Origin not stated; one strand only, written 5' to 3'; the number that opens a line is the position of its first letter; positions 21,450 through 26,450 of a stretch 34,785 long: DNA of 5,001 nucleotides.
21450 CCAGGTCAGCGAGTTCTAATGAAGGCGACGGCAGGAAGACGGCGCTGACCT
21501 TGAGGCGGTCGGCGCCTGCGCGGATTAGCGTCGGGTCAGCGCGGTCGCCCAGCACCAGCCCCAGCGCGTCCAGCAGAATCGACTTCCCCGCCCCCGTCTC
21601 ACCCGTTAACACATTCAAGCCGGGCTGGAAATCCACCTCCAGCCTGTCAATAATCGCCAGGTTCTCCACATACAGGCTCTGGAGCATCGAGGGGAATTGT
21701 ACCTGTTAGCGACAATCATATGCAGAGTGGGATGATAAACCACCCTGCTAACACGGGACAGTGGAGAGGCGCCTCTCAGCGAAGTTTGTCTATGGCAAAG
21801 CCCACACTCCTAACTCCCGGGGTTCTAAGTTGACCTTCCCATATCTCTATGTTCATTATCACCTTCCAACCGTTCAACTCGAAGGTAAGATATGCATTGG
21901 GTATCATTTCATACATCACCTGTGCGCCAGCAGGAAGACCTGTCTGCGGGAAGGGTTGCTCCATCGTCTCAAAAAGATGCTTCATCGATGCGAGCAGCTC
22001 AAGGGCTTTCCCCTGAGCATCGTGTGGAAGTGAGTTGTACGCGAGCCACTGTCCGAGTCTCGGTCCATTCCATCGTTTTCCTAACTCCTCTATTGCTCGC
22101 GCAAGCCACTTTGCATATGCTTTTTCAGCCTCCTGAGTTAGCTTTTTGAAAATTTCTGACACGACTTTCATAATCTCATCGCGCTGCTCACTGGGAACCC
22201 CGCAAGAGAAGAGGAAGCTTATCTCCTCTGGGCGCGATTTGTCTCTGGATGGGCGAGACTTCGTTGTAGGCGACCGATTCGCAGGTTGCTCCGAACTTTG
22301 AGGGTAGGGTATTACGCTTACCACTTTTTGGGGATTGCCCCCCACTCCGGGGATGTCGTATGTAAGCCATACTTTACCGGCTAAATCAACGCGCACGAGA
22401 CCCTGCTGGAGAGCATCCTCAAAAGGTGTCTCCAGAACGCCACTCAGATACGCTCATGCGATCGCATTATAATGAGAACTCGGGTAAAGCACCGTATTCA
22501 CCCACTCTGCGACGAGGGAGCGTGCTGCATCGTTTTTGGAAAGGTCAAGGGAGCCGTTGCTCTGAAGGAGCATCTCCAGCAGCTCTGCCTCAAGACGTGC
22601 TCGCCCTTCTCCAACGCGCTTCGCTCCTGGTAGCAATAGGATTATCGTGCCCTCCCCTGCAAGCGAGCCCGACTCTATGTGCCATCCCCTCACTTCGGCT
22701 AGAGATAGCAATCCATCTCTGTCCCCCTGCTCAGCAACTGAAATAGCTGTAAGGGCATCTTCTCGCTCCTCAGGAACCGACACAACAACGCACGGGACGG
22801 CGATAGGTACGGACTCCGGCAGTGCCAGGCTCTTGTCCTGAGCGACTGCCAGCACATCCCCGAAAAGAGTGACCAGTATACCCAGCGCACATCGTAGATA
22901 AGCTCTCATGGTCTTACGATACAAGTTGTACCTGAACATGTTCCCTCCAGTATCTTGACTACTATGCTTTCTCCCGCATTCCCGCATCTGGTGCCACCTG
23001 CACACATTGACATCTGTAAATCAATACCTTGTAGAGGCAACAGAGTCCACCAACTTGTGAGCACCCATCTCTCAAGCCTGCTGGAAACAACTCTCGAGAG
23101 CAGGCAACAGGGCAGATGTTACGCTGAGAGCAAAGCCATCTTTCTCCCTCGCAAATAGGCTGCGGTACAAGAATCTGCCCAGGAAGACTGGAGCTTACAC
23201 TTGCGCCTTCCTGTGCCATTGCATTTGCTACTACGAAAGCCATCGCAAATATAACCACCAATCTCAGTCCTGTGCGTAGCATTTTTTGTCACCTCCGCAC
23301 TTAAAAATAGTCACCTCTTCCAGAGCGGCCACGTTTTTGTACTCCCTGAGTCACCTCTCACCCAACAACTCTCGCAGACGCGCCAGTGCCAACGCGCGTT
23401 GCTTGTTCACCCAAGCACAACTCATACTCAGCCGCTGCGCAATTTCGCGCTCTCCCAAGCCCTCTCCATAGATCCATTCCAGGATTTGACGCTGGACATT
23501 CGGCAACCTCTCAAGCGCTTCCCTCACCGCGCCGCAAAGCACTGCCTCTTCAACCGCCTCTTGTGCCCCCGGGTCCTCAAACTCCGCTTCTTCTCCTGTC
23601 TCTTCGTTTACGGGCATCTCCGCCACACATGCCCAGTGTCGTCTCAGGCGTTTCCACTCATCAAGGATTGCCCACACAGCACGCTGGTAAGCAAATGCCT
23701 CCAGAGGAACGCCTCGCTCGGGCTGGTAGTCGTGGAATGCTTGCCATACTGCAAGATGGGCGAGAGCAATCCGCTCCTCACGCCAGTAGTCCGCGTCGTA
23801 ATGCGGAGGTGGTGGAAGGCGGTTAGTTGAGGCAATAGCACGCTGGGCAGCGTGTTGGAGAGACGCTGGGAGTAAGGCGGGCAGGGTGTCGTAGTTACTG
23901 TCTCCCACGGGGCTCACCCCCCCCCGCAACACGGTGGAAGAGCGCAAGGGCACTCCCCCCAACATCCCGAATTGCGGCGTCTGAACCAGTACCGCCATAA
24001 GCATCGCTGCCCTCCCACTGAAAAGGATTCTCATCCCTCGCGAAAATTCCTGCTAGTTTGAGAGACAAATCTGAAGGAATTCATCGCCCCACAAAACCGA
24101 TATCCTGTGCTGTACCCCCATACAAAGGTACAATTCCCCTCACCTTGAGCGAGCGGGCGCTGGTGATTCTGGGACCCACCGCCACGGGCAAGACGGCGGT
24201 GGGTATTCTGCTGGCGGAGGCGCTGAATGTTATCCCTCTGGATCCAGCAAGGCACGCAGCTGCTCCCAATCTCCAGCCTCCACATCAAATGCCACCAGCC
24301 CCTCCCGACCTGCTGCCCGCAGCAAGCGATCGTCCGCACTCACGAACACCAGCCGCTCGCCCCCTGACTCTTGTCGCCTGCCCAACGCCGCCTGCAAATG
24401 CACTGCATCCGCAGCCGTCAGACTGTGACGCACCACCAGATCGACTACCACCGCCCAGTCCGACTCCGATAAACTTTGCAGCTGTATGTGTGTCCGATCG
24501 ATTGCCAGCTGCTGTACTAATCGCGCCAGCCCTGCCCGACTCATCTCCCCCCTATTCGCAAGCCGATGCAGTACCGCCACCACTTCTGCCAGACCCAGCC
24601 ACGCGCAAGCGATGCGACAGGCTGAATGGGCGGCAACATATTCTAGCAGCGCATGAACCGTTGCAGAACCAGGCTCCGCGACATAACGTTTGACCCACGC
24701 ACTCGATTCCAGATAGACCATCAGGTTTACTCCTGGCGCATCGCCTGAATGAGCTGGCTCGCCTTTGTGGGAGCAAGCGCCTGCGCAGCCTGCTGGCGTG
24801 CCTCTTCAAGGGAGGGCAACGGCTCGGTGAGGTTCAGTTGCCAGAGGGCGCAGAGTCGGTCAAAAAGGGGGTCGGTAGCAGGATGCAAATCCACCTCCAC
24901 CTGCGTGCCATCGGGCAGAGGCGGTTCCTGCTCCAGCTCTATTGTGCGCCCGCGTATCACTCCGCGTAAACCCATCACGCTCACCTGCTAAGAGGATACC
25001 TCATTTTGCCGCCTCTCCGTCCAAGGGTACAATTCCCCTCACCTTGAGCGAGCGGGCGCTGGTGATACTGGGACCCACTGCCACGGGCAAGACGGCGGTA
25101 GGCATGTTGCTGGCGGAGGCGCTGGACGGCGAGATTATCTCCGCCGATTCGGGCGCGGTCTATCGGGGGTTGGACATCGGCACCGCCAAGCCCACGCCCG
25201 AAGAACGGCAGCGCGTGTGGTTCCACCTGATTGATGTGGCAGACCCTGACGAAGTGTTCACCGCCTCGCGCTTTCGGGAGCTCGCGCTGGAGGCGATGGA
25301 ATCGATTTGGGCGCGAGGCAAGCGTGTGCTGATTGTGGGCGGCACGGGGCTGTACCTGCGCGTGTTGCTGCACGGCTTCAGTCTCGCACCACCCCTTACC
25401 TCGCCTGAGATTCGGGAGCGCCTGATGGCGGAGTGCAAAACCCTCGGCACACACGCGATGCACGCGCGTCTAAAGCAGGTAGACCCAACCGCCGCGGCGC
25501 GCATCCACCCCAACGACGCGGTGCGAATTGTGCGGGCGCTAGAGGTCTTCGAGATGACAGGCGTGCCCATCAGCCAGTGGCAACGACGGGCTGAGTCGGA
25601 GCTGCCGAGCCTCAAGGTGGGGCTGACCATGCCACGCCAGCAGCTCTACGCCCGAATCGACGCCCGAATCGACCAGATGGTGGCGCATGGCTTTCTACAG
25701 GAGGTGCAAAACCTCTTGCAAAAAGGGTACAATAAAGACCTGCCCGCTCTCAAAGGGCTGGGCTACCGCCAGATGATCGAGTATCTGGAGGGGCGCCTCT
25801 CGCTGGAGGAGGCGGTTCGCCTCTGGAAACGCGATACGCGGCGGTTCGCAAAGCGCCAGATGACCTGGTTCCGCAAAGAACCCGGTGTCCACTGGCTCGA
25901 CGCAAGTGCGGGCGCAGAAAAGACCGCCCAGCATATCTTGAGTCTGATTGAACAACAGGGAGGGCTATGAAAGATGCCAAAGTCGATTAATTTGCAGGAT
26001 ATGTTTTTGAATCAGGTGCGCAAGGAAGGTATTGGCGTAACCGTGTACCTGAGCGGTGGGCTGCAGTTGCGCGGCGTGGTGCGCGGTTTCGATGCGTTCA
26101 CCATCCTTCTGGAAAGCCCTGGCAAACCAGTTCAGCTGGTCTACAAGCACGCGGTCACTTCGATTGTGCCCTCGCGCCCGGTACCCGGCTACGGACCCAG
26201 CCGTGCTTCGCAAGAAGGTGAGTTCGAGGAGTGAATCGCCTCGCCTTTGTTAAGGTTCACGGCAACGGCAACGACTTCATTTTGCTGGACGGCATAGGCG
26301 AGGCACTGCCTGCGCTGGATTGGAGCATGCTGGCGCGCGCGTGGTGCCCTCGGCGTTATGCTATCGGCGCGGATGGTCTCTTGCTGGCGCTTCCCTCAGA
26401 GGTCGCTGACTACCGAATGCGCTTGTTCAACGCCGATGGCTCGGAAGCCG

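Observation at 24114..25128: Toxin-antitoxin cassette bracketed by a ~100-bp duplication of the miaA promoter and 5' end, with copies differing almost only at synonymous sites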

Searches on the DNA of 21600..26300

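Call 72: search_rna_families(source=window, start=21600, end=26300, threshold=evalue, max_evalue=1)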
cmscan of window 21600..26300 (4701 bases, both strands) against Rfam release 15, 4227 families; matches with E-value up to 1: 1.
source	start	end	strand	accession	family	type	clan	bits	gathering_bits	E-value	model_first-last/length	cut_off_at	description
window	23161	23247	+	RF00285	snoZ6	Gene; snRNA; snoRNA; CD-box;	-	19.6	35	0.58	1-91/91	no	Z6 small nucleolar RNA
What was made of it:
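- Tried and rejected: Known RNA family in 21.6-26.3 kb: only a sub-threshold chance hit (call 72).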

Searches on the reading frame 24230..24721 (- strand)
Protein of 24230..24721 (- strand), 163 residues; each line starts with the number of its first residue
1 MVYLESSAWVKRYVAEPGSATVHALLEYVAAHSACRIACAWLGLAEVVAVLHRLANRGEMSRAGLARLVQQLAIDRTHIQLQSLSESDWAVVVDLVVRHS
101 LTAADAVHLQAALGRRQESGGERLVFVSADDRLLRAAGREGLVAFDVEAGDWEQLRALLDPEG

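Call 5: search_protein_families(library=pfam, proteins=[window:24230-24721:-], max_evalue=0.01)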
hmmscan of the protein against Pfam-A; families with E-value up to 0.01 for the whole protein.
window:24230-24721:- (163 aa): 1 family
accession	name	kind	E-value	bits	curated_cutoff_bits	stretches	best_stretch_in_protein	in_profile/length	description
PF01850.27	PIN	-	4.9e-06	27.6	23.6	1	2-137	1-118/120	PIN domain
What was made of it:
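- Checked: Between the copies: only a 163-aa PIN protein (24230-24721, minus strand; Pfam PF01850, 27.6 bits against a cut-off of 23.6, call 5) and an 85-aa upstream ORF (24727-24984, minus strand).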

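Call 10: find_encoding_contigs(protein=window:24230-24721:-, flank=10000, max_places=10)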
Protein window:24230-24721:- (163 aa): 1 contig read that carries it; 1 place shown.
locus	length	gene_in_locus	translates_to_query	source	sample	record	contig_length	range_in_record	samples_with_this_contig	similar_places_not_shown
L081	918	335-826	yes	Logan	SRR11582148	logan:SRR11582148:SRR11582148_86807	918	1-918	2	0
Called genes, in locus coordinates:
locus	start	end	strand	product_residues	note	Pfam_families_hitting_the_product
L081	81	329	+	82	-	-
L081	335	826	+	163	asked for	PF01850:PIN (weak)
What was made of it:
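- The source is a MAG-type contig, and the Logan unitig breaks inside both repeats (call 10).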

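Call 20: find_related_loci(query=window:24230-24721:-, collection=metagenome_contigs, flank=6000)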
Query window:24230-24721:- (163 aa) in metagenome_contigs; peptide patterns used: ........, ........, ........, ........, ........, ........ (x = any residue, [..] = any of these).
402 stretches matched a pattern; 52 encode a relative of the query (tblastn E <= 1e-3); 52 distinct loci.
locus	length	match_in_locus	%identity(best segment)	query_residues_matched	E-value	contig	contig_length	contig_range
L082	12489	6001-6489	90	1-163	3e-90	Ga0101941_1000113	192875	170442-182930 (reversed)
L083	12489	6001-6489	90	1-163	3e-90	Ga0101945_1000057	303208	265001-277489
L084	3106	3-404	88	30-163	5e-71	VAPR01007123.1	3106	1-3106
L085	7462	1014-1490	75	1-159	1e-68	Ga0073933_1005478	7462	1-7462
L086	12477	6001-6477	75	1-159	1e-68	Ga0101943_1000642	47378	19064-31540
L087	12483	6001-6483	72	2-162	9e-67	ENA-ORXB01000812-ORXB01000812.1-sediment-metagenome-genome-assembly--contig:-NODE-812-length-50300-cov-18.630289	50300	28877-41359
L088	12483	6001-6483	72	2-162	9e-67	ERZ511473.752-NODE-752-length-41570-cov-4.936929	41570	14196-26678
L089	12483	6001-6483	71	2-162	2e-65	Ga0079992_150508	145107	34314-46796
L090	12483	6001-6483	71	2-162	2e-65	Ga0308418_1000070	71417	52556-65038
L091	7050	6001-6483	71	2-162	3e-65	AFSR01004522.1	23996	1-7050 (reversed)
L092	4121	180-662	71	2-162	5e-65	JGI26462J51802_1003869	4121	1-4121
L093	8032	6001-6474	76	2-159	1e-64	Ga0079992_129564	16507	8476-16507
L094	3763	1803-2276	76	2-159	1e-64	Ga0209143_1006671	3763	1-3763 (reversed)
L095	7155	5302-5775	75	2-159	2e-63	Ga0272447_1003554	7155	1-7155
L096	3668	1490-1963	75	2-159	1e-63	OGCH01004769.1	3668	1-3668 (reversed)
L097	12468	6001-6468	76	4-159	2e-63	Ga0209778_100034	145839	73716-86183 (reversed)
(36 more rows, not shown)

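Call 21: find_homologous_proteins(query=window:24230-24721:-)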
Query window:24230-24721:- (163 aa): 19 proteins with E <= 0.001 among 833 candidates.
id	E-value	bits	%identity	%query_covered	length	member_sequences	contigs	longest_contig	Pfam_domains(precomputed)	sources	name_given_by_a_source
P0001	9.4e-97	339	100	100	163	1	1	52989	PF01850.28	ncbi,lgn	-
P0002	2.3e-84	299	89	100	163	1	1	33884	PF01850.28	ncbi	-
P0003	7.1e-84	297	90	100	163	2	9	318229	PF01850.28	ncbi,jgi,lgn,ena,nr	ncbi:MAG: type II toxin-antitoxin system VapC family toxin [Fimbriimonadales bacterium]|nr:type II t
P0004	4.2e-76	272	85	100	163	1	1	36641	-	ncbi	-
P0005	2.6e-62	227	74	98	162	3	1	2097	-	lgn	-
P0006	6.8e-62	226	75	97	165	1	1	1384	PF01850.28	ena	-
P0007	1.6e-61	225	75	97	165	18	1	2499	PF01850.28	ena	-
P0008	6.9e-60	219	73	97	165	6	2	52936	PF01850.28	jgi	jgi:predicted nucleic acid-binding protein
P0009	8.3e-59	216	71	99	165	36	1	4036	PF01850.28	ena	-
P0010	6.4e-58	213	73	96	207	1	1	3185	PF01850.28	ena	-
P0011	5.2e-56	207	72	97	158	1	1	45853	PF01850.28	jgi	jgi:predicted nucleic acid-binding protein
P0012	1.2e-55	206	69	98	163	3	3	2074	-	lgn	-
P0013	3.0e-12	65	38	93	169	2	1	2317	-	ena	-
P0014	9.2e-11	60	38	80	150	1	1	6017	PF01850.28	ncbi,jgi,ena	-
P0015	3.9e-10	58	39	87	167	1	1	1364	PF01850.28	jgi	jgi:uncharacterized protein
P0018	2.9e-8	52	34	90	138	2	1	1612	PF01850.28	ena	-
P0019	4.5e-7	48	30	87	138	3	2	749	PF01850.28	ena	-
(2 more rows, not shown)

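Call 35: find_encoding_contigs(protein=P0002, flank=8000, max_places=4)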
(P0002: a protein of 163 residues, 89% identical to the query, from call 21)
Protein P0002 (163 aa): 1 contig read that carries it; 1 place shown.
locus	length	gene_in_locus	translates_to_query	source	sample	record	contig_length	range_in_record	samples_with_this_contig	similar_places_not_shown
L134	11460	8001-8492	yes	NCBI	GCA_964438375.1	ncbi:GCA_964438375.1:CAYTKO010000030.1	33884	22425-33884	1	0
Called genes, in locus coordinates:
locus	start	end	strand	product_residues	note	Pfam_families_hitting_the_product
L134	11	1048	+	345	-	PF03412:Peptidase_C39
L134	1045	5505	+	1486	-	PF20148:DUF6531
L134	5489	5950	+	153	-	-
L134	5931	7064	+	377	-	-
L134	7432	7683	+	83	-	-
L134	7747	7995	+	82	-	-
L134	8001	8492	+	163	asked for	PF01850:PIN (weak)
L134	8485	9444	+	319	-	-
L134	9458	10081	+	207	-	-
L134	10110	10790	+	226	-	-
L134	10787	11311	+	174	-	-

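Call 36: find_encoding_contigs(protein=P0004, flank=8000, max_places=4)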
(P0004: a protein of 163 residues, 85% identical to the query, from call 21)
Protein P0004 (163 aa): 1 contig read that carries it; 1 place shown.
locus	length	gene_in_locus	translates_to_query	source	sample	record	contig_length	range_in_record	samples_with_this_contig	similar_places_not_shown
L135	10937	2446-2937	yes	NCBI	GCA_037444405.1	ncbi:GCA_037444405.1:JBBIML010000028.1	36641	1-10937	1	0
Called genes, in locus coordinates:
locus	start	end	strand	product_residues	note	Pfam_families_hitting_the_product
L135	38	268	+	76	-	-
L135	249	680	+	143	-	PF01850:PIN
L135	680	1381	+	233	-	-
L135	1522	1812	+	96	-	-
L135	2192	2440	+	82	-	-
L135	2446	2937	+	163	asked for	-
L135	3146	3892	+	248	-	PF01435:Peptidase_M48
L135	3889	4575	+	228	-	PF00535:Glycos_transf_2, PF12804:NTP_transf_3, PF13641:Glyco_tranf_2_3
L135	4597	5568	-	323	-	PF00248:Aldo_ket_red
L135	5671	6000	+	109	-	PF01588:tRNA_bind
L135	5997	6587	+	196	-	PF00156:Pribosyltran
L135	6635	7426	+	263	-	PF21350:Cas6_I-A, PF01881:Cas_Cas6_C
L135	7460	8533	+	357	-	-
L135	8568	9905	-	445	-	PF00202:Aminotran_3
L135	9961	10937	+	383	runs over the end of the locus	PF00465:Fe-ADH, PF13685:Fe-ADH_2, PF25137:ADH_Fe_C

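Call 41: search_protein_families(library=ncbifam, proteins=[window:24230-24721:-], max_evalue=1)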
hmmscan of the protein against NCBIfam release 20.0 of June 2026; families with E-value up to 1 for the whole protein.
window:24230-24721:- (163 aa): 0 families

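Call 63: search_solved_structures(query=window:24230-24721:-, max_evalue=1, show_alignments=2)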
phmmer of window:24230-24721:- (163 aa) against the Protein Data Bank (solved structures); distinct sequences matched with E-value up to 1: 0.

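Call 79: find_related_loci(query=A8, collection=viral_contigs, flank=5000)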
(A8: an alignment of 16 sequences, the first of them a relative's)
Query A8 (163 aa) in viral_contigs; peptide patterns used: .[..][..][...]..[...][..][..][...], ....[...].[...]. (x = any residue, [..] = any of these).
34 stretches matched a pattern, but none encodes a relative of the query by tblastn (E <= 1e-3).

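Call 80: search_dna_similar(query=window:24230-24721:-, collection=plasmids, mode=protein, max_rows=8)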
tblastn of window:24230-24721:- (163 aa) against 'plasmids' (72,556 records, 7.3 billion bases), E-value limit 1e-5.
No match.
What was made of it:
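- On Campbell-type / tandem duplication product: No reads available; nothing in viral or plasmid collections (calls 79, 80)
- No circle or vector was seen (calls 79, 80).
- Tried and rejected: Phage or plasmid carriage of the cassette: none (calls 79, 80).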

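Call 87: search_protein_families(library=pfam, proteins=[L135:677-1381:+, L086:6383-7666:+], max_evalue=0.01)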
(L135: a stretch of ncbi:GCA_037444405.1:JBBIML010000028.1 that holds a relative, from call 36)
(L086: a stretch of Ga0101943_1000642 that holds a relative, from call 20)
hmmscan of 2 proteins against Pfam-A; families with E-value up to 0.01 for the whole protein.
L135:677-1381:+ (234 aa): 0 families

L086:6383-7666:+ (427 aa): 0 families

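Call 88: search_protein_families(library=ncbifam, proteins=[L135:677-1381:+, L086:6383-7666:+, L097:4155-4811:+], max_evalue=0.01)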
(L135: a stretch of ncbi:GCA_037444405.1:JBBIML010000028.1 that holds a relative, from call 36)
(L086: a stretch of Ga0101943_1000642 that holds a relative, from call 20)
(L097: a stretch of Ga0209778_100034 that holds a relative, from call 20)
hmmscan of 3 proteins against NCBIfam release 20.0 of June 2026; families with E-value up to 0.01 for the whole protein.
L135:677-1381:+ (234 aa): 2 families
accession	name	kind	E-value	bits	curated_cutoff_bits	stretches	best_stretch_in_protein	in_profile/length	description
TIGR03696.1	Rhs_assc_core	domain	1.6e-17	63.7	32.5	1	58-110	20-75/76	RHS repeat-associated core domain-containing protein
NF041261.1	RHS_core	equivalog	2.3e-07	29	2000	1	62-108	1211-1258/1261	RHS element core protein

L086:6383-7666:+ (427 aa): 2 families
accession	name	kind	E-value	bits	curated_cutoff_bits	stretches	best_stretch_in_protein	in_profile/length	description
TIGR03696.1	Rhs_assc_core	domain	2.9e-17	62.9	32.5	1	253-304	21-75/76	RHS repeat-associated core domain-containing protein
NF041261.1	RHS_core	equivalog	1.6e-05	23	2000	1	256-302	1211-1258/1261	RHS element core protein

L097:4155-4811:+ (218 aa): 2 families
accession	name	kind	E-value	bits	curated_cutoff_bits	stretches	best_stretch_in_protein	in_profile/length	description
TIGR03696.1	Rhs_assc_core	domain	3.4e-17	62.7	32.5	1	62-113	21-75/76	RHS repeat-associated core domain-containing protein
NF041261.1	RHS_core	equivalog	1.5e-05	23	2000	1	65-110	1211-1257/1261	RHS element core protein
